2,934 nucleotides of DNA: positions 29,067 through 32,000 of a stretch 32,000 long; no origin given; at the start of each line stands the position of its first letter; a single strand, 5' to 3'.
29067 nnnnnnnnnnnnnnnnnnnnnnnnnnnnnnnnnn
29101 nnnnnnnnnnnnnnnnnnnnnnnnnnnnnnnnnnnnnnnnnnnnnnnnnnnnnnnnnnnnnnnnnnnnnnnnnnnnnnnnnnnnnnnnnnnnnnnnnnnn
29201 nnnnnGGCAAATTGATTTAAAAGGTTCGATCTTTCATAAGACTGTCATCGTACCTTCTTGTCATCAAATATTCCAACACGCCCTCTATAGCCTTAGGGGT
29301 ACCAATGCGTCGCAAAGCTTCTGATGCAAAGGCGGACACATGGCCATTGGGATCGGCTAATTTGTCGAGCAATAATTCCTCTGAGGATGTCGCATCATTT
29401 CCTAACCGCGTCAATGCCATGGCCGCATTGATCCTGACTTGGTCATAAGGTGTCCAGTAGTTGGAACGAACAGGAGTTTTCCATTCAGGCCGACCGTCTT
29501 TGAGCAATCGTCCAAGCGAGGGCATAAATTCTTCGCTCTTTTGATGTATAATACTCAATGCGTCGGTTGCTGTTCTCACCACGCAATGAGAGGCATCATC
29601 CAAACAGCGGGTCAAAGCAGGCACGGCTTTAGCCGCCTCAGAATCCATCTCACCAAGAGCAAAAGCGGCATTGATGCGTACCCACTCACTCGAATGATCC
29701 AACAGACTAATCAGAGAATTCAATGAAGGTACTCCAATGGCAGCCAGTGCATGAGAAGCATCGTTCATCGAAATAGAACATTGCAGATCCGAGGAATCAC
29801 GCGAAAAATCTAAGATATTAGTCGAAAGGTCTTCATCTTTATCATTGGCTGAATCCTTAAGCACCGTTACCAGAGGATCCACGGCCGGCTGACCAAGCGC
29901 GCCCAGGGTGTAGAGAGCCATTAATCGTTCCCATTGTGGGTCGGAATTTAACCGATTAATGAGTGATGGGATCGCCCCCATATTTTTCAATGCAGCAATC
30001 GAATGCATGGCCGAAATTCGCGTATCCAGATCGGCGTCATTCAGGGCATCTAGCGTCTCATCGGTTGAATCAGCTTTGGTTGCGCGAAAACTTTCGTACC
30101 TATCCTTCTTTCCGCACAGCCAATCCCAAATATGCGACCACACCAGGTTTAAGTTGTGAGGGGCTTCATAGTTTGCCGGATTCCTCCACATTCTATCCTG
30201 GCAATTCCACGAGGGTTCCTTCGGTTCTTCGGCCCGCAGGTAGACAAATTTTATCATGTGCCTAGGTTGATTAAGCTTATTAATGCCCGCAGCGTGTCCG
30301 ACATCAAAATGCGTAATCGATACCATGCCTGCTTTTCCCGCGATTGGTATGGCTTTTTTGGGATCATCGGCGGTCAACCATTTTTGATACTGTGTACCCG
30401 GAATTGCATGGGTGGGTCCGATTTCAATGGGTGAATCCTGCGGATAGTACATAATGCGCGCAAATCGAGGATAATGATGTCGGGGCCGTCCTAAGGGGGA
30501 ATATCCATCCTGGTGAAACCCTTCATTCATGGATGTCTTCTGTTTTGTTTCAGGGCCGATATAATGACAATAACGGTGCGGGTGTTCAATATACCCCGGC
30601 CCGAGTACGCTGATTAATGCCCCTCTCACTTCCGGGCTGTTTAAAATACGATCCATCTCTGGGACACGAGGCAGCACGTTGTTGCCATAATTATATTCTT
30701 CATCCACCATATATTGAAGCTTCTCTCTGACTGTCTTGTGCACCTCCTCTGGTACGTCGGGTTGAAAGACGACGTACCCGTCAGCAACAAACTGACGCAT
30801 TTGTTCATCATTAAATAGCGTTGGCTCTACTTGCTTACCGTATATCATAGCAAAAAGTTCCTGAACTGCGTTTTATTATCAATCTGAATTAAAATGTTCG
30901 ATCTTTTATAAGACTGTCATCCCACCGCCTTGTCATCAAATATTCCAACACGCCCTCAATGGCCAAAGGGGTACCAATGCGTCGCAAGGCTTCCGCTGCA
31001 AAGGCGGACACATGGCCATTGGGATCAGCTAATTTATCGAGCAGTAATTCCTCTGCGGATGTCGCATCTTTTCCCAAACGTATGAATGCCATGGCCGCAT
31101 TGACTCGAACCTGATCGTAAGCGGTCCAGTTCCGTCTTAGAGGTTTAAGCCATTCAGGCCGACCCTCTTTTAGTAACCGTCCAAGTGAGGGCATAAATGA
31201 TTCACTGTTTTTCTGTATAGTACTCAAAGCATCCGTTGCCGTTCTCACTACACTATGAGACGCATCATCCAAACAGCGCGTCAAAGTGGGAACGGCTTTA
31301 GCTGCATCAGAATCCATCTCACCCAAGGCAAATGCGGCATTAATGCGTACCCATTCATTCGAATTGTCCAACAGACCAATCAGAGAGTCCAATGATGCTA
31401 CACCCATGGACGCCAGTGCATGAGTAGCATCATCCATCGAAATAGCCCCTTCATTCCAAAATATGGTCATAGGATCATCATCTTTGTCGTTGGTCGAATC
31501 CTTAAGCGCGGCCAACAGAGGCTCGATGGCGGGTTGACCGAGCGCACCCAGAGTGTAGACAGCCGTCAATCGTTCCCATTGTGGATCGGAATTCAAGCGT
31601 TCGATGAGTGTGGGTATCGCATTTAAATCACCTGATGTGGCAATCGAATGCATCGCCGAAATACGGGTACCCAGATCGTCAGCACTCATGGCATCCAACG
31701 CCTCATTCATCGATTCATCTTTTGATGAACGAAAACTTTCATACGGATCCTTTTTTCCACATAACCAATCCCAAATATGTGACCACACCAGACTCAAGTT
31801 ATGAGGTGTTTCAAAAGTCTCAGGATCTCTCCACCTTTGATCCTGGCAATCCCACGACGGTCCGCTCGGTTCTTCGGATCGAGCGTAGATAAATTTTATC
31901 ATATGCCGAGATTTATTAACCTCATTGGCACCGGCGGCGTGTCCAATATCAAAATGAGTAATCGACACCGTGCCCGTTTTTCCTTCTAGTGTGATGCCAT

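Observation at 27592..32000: Three tandem paralogues of a PhyH-like dioxygenase fused to a HEAT-repeat solenoid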

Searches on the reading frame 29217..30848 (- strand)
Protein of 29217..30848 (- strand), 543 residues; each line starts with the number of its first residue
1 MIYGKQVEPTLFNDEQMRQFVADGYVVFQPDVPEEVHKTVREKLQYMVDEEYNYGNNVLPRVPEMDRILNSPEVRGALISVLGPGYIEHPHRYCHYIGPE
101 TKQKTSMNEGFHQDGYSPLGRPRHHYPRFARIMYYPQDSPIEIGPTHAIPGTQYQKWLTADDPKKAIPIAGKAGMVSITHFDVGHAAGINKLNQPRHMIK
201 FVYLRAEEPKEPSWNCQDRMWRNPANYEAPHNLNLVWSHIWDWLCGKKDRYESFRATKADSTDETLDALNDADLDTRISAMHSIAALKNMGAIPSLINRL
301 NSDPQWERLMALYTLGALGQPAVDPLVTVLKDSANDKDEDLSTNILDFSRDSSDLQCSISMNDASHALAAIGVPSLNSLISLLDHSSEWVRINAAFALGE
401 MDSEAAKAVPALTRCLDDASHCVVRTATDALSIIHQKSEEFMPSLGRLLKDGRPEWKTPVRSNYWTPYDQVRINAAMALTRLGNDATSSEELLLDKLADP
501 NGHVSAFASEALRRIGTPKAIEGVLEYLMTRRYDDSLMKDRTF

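Call 4: search_protein_families(library=pfam, proteins=[window:29217-30848:-], max_evalue=1)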
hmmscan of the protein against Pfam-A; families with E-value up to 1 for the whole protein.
window:29217-30848:- (543 aa): 10 families
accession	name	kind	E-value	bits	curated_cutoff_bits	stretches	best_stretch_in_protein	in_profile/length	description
PF13646.12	HEAT_2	-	5.4e-29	100.7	27.7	3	378-453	3-75/88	HEAT repeats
PF02985.28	HEAT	-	9.8e-15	53.7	23.5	2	376-401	2-27/31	HEAT repeat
PF03130.22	HEAT_PBS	-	1e-11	44.5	20.9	2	390-418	1-27/27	PBS lyase HEAT-like repeat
PF05721.19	PhyH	-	0.00012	22.8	22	1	108-198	106-213/213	Phytanoyl-CoA dioxygenase (PhyH)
PF12717.13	Cnd1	-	0.00013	22.5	26.4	0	377-440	24-91/162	non-SMC mitotic condensation complex subunit 1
PF13513.12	HEAT_EZ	-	0.00028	21.8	27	0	378-400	32-54/55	HEAT-like repeat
PF01602.26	Adaptin_N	-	0.0003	20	37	2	261-439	152-297/524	Adaptin N terminal region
PF00514.29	Arm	-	0.0039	17.6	20.6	0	406-432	11-37/41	Armadillo/beta-catenin-like repeat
PF22928.2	INTS1_R4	-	0.062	13.7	27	1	379-432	38-95/102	Integrator complex subunit 1, R4 domain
PF18495.6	VbhA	-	0.1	13.1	25.9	1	383-408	17-42/47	Antitoxin VbhA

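Call 36: search_protein_families(library=ncbifam, proteins=[window:29217-30848:-], max_evalue=0.001)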
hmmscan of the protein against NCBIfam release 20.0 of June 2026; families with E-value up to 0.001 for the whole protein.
window:29217-30848:- (543 aa): 4 families
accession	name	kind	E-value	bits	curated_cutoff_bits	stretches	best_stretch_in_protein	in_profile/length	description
NF058502.1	phyc_lyase_CpcE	equivalog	2.4e-09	37.1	330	1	391-471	59-136/260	C-phycocyanin alpha-cysteine-84 phycocyanobilin lyase subunit CpcE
NF058515.1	phyc_lyase_CpcF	equivalog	3.1e-07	30.2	220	0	265-332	3-71/200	C-phycocyanin alpha-cysteine-84 phycocyanobilin lyase subunit CpcF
NF045915.1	PhycobilmeDegNblB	equivalog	2.6e-06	27.2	300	0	269-333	76-138/214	phycobilisome degradation protein NblB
NF010374.0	PRK13800.1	equivalog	4.4e-05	21.9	1196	0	254-451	709-882/898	fumarate reductase/succinate dehydrogenase flavoprotein subunit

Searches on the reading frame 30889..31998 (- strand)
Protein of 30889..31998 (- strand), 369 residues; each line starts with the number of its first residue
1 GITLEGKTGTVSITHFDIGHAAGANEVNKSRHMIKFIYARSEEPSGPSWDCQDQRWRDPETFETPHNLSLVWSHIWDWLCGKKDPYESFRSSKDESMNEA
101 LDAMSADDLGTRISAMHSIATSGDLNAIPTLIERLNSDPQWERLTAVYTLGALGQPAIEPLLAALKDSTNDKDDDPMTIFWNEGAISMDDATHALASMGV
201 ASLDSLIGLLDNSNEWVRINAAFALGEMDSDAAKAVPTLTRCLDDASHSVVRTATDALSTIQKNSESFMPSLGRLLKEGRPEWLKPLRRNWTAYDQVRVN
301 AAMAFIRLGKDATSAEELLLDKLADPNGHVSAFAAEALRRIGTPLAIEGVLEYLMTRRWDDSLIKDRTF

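Call 4: search_protein_families(library=pfam, proteins=[window:30889-31998:-], max_evalue=1)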
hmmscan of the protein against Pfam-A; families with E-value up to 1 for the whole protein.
window:30889-31998:- (369 aa): 12 families
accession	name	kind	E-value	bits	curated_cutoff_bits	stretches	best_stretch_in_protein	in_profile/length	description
PF13646.12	HEAT_2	-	2.6e-25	89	27.7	3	192-258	21-87/88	HEAT repeats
PF02985.28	HEAT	-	4.3e-16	57.9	23.5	3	128-155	2-29/31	HEAT repeat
PF03130.22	HEAT_PBS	-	9.7e-14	50.7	20.9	2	143-167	2-27/27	PBS lyase HEAT-like repeat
PF13513.12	HEAT_EZ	-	4e-08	34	27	2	203-227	30-54/55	HEAT-like repeat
PF12717.13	Cnd1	-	5.2e-05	23.8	26.4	1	209-267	29-91/162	non-SMC mitotic condensation complex subunit 1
PF00514.29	Arm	-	0.00022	21.6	20.6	1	233-259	11-37/41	Armadillo/beta-catenin-like repeat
PF01602.26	Adaptin_N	-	0.0074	15.3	37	1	205-272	118-188/524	Adaptin N terminal region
PF24320.1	DUF7492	-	0.065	12.9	27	1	6-95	143-227/265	Domain of unknown function (DUF7492)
PF18461.7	Atypical_Card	-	0.068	13.6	28.6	0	203-238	14-49/95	Atypical caspase recruitment domain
PF22928.2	INTS1_R4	-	0.072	13.5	27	1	207-260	39-96/102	Integrator complex subunit 1, R4 domain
PF14663.11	RasGEF_N_2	-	0.21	12.4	27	0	236-266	7-37/108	Rapamycin-insensitive companion of mTOR RasGEF_N domain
PF21547.3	TTI1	-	0.21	11.9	27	0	319-342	4-27/90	TELO2-interacting protein 1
